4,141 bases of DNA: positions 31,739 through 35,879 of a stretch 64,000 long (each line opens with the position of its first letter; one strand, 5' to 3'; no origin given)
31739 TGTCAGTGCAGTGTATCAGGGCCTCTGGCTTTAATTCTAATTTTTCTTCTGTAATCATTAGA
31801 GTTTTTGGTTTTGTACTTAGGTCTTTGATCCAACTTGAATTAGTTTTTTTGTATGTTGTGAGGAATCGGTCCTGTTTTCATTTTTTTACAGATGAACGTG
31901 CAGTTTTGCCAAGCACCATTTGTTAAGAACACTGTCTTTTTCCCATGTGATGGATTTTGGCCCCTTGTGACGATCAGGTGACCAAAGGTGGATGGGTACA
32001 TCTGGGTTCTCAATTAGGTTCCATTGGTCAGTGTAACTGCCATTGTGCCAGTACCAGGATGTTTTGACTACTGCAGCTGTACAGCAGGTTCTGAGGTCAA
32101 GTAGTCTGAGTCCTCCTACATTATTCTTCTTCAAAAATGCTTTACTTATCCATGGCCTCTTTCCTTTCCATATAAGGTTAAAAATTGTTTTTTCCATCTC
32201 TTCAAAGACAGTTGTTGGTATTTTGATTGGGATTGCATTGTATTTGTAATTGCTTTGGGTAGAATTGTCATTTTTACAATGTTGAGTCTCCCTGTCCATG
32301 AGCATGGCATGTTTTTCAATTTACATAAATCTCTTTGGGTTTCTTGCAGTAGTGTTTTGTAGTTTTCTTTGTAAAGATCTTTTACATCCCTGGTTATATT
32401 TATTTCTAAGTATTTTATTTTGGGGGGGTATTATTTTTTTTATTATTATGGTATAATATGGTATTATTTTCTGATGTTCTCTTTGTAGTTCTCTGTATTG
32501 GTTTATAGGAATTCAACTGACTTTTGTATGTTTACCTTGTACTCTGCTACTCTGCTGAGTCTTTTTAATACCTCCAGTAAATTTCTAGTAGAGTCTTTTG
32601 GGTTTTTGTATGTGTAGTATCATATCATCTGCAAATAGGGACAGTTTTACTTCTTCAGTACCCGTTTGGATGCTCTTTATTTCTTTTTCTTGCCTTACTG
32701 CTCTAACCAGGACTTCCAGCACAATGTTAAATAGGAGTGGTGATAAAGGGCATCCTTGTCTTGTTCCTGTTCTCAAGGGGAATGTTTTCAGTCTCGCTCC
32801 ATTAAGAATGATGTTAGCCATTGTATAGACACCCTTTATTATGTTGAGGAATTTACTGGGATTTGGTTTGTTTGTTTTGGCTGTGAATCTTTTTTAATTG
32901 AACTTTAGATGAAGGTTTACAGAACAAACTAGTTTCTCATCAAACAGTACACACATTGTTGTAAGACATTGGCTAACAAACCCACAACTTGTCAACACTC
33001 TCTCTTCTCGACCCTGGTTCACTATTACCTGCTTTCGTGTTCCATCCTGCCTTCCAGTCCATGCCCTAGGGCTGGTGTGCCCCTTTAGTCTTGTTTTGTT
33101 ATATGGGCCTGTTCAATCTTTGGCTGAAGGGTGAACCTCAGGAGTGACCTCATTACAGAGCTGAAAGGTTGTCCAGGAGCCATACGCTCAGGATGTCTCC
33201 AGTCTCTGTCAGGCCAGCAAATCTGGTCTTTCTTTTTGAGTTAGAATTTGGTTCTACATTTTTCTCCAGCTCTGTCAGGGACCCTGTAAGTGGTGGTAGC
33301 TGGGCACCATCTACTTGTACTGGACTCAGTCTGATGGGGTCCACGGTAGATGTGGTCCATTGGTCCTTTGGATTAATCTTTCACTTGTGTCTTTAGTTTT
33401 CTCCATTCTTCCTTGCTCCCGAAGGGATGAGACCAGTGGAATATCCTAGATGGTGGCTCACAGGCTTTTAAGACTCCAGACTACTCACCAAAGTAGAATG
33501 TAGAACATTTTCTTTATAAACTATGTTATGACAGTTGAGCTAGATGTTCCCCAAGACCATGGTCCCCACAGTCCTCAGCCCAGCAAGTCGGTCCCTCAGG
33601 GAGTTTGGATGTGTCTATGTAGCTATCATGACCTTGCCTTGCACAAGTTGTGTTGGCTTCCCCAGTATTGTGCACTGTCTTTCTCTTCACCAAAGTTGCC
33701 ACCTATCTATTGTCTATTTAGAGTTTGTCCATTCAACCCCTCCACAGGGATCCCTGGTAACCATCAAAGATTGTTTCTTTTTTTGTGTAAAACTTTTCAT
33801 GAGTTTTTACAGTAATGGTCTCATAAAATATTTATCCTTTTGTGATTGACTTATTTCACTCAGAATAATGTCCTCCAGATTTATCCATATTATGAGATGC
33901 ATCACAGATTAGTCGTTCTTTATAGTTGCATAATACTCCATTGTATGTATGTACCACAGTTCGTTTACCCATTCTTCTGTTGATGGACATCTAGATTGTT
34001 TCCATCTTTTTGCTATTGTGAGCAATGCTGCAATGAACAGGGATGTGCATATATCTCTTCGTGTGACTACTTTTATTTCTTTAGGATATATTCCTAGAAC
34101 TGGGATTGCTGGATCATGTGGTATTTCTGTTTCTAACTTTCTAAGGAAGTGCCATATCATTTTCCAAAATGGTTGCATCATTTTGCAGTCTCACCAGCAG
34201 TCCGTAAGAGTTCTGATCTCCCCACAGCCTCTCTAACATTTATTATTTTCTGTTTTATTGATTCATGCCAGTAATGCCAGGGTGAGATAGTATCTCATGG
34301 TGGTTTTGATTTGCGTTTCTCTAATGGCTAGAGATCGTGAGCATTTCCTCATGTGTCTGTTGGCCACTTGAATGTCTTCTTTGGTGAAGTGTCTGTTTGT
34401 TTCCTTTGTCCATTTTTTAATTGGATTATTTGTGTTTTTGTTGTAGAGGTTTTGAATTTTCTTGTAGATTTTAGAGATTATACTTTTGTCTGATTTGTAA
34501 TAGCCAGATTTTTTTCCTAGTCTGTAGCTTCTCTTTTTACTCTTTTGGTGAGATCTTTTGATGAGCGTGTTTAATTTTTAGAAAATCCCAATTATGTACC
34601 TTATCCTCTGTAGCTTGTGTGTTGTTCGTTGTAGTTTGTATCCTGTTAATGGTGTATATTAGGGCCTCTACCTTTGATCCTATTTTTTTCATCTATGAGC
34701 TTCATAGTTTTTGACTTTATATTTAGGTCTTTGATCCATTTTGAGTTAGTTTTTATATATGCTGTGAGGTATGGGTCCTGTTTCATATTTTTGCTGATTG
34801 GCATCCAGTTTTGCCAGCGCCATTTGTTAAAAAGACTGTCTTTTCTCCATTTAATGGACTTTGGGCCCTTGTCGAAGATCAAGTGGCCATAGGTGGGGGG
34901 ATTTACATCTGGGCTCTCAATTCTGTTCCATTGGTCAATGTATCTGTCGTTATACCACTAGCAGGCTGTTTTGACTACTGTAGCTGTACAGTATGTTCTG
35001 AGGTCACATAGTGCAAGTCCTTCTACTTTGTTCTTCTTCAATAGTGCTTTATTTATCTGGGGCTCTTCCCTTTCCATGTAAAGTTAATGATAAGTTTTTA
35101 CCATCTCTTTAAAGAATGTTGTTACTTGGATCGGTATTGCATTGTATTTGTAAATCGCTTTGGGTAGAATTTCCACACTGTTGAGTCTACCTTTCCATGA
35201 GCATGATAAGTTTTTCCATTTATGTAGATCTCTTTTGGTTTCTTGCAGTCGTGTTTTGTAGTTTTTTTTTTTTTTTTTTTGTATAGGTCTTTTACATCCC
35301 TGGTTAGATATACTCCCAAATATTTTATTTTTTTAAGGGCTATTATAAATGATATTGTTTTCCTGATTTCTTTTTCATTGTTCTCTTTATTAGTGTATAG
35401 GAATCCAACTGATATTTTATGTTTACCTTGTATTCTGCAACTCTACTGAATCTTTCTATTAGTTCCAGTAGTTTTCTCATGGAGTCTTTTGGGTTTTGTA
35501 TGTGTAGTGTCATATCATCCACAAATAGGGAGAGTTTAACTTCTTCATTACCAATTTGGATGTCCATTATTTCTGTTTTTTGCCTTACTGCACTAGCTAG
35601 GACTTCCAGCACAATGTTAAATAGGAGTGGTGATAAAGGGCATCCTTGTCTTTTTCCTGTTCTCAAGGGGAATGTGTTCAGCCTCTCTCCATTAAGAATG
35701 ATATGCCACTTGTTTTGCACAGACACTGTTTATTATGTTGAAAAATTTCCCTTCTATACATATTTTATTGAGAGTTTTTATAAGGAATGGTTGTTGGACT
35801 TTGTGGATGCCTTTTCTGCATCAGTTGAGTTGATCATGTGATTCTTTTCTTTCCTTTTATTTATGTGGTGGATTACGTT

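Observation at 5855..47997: Satellites A and B appear to be distantly related families in opposite orientation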

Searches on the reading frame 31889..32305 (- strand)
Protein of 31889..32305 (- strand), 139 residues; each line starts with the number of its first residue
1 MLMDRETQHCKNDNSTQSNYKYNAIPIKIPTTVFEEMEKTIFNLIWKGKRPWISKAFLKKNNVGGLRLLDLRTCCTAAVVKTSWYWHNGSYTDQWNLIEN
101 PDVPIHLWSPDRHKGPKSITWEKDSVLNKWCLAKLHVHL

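Call 41: search_protein_families(library=pfam, proteins=[window:31889-32305:-], max_evalue=0.01)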
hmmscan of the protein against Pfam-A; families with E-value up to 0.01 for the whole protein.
window:31889-32305:- (139 aa): 0 families

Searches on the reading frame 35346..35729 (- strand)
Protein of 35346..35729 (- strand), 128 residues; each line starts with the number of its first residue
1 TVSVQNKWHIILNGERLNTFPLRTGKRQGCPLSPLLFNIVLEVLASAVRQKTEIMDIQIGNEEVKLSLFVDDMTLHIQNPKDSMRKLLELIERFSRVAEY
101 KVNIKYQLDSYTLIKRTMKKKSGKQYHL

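Call 58: find_homologous_proteins(query=window:35346-35729:-, max_evalue=1e-10)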
Query window:35346-35729:- (128 aa): 7527 proteins with E <= 1e-10 among 8000 candidates; the best 120 are listed.
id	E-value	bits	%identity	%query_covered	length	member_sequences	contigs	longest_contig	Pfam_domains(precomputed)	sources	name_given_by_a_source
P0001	2.3e-56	207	71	65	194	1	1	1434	PF00078.33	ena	-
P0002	8.7e-55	202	60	78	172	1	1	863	PF00078.33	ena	-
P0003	1.7e-45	172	67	66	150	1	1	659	PF00078.33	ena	-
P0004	1.0e-44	169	50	74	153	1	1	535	PF00078.33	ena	-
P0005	1.9e-43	165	68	78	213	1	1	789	PF00078.33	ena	-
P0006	2.7e-41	158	67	93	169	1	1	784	PF00078.33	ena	-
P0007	4.7e-41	157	64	95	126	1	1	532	PF00078.33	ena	-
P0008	1.4e-40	156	63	94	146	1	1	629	PF00078.33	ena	-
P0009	1.4e-40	156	66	93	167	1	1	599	PF00078.33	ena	-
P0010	1.8e-40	156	-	-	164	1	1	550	PF00078.33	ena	-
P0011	2.7e-40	155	64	94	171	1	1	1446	PF00078.33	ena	-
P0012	3.2e-40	155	65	93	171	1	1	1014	PF00078.33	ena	-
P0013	5.4e-40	154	63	94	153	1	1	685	PF00078.33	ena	-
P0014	5.6e-40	154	65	93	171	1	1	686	PF00078.33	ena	-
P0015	9.0e-40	153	63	93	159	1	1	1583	PF00078.33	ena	-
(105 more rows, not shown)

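Call 59: find_encoding_contigs(protein=P0001, max_places=3, flank=2000)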
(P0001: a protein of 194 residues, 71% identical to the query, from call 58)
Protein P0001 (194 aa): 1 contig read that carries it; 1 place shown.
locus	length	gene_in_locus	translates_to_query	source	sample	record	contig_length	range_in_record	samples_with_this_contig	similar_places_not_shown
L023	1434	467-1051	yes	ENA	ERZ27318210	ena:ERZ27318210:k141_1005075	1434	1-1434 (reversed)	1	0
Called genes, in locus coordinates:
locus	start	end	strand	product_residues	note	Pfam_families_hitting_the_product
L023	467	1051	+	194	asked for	PF00078:RVT_1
